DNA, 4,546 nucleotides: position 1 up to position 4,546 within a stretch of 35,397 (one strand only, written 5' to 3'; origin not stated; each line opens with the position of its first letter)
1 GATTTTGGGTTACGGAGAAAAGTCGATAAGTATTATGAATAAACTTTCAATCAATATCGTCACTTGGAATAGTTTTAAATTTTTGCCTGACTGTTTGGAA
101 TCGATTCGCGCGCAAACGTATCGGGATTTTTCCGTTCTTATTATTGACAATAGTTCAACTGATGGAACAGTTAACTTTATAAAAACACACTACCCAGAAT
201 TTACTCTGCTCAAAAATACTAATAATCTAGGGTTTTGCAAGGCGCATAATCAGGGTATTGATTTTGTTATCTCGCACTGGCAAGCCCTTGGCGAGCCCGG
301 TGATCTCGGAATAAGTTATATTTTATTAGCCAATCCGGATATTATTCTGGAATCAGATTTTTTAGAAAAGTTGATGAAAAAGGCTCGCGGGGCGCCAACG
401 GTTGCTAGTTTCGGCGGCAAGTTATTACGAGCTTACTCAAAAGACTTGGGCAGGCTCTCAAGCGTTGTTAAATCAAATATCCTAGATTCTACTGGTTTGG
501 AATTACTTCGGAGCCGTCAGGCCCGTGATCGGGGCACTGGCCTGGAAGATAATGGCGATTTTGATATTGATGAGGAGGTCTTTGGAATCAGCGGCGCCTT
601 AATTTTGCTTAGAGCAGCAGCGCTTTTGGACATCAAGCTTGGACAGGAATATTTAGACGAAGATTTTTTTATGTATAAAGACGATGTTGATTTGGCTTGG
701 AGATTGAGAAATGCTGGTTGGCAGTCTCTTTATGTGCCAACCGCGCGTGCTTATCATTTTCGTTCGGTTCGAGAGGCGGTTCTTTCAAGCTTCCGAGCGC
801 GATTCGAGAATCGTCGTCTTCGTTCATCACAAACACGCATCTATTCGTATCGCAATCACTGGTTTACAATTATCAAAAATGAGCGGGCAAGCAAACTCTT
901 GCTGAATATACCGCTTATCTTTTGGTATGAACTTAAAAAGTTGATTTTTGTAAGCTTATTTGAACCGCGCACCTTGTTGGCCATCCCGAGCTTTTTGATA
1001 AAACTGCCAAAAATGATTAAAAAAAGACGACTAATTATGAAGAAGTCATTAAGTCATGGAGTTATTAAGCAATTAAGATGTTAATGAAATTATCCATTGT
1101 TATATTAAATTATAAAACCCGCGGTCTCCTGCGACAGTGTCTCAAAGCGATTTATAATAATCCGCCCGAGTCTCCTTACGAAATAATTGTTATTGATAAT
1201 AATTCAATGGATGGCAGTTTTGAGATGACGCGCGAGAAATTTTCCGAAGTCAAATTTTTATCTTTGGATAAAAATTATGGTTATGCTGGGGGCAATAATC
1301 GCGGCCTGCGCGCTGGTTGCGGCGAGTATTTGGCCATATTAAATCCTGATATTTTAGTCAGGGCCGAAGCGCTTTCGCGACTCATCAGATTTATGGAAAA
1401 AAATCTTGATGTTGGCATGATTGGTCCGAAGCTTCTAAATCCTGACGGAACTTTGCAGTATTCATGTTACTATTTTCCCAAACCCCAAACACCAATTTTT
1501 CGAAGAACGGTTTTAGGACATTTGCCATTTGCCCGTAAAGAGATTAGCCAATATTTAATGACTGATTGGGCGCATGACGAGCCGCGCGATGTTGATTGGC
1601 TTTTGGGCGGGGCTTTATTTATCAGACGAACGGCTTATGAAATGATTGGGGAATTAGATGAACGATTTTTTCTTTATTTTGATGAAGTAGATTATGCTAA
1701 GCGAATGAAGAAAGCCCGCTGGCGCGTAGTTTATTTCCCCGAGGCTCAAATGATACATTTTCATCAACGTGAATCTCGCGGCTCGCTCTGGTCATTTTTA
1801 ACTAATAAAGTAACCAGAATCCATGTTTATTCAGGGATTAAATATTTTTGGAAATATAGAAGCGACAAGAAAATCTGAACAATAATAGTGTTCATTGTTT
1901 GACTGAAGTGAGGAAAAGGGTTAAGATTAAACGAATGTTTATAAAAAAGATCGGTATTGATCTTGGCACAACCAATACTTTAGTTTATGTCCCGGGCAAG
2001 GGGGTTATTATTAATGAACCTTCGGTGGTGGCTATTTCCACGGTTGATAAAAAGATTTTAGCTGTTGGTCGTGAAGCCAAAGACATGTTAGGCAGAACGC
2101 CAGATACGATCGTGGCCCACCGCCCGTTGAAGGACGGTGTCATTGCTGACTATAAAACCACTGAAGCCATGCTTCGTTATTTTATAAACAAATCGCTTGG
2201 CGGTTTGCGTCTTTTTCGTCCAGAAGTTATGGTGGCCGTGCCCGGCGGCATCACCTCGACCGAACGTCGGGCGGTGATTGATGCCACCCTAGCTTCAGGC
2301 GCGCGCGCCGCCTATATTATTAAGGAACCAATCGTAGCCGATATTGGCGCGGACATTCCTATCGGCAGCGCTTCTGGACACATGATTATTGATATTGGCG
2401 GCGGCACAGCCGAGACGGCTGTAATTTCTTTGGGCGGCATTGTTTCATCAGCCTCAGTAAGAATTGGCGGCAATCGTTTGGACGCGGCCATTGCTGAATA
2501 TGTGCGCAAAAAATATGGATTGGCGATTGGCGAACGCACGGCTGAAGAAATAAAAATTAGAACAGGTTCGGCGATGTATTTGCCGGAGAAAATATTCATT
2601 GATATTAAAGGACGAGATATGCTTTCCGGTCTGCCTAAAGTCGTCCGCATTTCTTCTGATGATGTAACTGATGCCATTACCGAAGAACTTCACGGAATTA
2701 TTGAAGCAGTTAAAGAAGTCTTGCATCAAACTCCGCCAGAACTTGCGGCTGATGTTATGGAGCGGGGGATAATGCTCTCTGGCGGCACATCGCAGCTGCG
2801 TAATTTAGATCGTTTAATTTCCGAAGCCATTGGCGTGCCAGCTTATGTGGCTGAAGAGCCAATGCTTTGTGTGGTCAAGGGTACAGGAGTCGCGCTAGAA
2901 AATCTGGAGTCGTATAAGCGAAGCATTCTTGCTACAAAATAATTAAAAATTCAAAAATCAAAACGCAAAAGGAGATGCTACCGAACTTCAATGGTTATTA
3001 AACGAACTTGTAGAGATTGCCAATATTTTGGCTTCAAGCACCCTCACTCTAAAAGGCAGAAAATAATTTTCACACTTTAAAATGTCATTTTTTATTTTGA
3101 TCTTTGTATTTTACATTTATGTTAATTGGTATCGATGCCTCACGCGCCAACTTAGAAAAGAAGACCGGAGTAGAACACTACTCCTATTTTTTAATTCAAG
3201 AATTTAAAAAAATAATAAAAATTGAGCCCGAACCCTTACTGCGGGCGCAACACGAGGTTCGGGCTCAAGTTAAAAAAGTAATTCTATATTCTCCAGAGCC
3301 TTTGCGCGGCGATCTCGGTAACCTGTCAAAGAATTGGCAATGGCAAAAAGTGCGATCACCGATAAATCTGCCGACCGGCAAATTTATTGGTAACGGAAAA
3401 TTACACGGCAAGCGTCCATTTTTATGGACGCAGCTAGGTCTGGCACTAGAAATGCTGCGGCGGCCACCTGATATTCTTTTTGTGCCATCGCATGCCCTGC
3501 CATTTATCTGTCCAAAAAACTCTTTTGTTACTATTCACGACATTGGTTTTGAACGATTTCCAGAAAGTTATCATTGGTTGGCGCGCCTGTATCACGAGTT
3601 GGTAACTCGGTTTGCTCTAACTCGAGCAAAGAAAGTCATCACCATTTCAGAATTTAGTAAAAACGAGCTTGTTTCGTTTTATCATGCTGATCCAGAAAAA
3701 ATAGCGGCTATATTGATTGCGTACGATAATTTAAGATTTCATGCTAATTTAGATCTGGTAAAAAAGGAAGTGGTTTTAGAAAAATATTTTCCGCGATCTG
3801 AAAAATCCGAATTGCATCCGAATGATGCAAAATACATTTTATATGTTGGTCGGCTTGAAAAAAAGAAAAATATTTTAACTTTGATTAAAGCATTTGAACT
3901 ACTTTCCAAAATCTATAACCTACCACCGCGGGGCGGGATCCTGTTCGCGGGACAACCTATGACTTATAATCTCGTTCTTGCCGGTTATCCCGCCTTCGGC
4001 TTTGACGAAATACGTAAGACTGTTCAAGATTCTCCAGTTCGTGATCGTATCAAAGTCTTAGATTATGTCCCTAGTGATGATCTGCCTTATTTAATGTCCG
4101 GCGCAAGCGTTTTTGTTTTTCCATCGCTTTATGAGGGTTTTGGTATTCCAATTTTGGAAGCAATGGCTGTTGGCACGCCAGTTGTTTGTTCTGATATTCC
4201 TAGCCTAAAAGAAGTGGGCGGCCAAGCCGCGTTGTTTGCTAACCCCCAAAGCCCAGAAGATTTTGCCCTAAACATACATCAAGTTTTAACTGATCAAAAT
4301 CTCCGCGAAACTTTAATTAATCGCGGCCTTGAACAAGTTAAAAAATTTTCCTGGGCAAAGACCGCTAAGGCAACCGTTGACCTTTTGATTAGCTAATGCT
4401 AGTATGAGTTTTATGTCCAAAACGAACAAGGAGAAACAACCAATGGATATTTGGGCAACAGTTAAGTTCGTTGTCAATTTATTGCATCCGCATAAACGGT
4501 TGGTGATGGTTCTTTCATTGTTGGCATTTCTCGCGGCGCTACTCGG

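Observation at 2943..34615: Recurrent heptanucleotide tandem arrays (often TAR-N4) next to start and stop codons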

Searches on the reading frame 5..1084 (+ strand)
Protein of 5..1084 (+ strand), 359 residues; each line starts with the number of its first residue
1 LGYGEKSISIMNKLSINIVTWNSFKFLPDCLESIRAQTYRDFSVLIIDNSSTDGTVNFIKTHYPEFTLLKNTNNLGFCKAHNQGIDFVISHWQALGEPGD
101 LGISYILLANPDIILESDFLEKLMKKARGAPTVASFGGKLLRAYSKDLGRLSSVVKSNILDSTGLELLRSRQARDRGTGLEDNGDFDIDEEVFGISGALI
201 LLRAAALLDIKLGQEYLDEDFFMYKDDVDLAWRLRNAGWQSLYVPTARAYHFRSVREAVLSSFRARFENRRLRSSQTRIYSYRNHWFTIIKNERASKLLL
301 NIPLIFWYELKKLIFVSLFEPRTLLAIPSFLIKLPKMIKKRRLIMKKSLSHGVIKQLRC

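Call 11: search_protein_families(library=pfam, proteins=[window:5-1084:+])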
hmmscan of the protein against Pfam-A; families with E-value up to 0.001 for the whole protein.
window:5-1084:+ (359 aa): 3 families
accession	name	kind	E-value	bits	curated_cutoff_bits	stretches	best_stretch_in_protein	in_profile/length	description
PF00535.33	Glycos_transf_2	-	6.4e-19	68.9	23.3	1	15-147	1-123/168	Glycosyl transferase family 2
PF13641.12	Glyco_tranf_2_3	-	8.9e-13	49.2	27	1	14-254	3-214/230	Glycosyltransferase like family 2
PF13632.12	Glyco_trans_2_3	-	0.00012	22.4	27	1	191-290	68-164/198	Glycosyl transferase family group 2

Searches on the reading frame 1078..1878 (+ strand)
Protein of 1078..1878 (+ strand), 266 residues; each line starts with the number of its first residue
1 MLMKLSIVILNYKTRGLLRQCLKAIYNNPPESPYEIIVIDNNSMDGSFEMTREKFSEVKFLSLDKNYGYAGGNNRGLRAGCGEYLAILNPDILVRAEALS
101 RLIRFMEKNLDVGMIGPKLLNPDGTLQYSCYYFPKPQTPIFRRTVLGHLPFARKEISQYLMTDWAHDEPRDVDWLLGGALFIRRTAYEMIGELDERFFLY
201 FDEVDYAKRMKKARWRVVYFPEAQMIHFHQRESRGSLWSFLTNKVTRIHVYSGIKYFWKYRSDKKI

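Call 11: search_protein_families(library=pfam, proteins=[window:1078-1878:+])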
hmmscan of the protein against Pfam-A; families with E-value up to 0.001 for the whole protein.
window:1078-1878:+ (266 aa): 4 families
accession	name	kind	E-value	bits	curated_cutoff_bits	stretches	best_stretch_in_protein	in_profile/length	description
PF00535.33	Glycos_transf_2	-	1.1e-19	71.4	23.3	1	6-129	1-126/168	Glycosyl transferase family 2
PF13641.12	Glyco_tranf_2_3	-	3.8e-12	47.2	27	1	5-238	3-217/230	Glycosyltransferase like family 2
PF13712.12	Glyco_tranf_2_5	-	0.00019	21.7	27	1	56-219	28-179/210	Glycosyltransferase like family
PF10111.15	Glyco_tranf_2_2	-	0.00026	21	27.3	1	33-198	29-186/276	Glycosyltransferase like family 2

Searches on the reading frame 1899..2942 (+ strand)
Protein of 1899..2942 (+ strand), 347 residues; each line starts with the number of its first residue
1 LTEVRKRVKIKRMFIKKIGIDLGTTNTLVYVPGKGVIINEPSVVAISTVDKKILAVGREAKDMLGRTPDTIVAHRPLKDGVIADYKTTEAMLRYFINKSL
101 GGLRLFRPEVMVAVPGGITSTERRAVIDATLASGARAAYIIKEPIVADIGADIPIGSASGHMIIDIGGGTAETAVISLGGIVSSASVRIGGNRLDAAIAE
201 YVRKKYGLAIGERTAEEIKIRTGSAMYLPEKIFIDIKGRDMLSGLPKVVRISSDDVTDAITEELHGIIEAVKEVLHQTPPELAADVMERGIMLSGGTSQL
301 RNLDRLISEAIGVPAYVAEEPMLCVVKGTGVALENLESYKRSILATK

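Call 11: search_protein_families(library=pfam, proteins=[window:1899-2942:+])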
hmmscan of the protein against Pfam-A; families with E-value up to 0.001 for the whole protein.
window:1899-2942:+ (347 aa): 6 families
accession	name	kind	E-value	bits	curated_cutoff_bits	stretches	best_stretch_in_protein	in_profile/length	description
PF06723.19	MreB_Mbl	-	4e-132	440.4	27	1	16-340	2-326/327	MreB/Mbl protein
PF14450.12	FtsA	-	5.1e-11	43.5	31.8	1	163-322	2-121/127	Cell division protein FtsA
PF00022.25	Actin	-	1.1e-07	31.3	27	1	42-205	32-190/410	Actin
PF00012.26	HSP70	-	4.2e-07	29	20.6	1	109-208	135-240/599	Hsp70 protein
PF11104.14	PilM_2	-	0.00021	20.8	27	0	291-320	278-307/340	Type IV pilus assembly protein PilM;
PF06277.17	EutA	-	0.0004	19.8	27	1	163-198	147-182/475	Ethanolamine utilisation protein EutA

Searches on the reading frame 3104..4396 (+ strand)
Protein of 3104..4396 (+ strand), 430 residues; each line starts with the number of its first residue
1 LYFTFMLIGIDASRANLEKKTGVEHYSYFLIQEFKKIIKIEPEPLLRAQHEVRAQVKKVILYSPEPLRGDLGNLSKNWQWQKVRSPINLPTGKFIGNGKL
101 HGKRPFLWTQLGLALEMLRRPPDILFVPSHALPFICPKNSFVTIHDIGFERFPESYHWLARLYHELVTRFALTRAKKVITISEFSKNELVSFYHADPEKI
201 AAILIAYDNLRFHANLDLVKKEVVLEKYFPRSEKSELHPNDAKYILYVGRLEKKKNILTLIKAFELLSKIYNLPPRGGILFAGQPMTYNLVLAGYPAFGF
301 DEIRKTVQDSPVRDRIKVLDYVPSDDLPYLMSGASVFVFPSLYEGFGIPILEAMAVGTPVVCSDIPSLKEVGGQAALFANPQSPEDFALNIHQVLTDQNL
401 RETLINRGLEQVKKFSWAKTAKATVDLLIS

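Call 11: search_protein_families(library=pfam, proteins=[window:3104-4396:+])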
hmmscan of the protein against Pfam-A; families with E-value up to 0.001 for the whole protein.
window:3104-4396:+ (430 aa): 6 families
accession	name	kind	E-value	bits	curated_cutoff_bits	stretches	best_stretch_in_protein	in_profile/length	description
PF00534.26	Glycos_transf_1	-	3.5e-35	121.5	26.4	1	232-408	5-169/172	Glycosyl transferases group 1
PF13692.12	Glyco_trans_1_4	-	1.2e-27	97.4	27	1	243-397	2-142/142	Glycosyl transferases group 1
PF20706.3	GT4-conflict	-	6e-12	45.7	26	1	227-364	179-312/385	Family 4 Glycosyltransferase in conflict systems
PF13439.12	Glyco_transf_4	-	3.7e-08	34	28.5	1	102-203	53-162/170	Glycosyltransferase Family 4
PF13524.12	Glyco_trans_1_2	-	2.1e-07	31.5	25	1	310-422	27-140/144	Glycosyl transferase-like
PF13579.12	Glyco_trans_4_4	-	9.2e-05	23.3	29.7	1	116-203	65-155/158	Glycosyl transferase 4-like domain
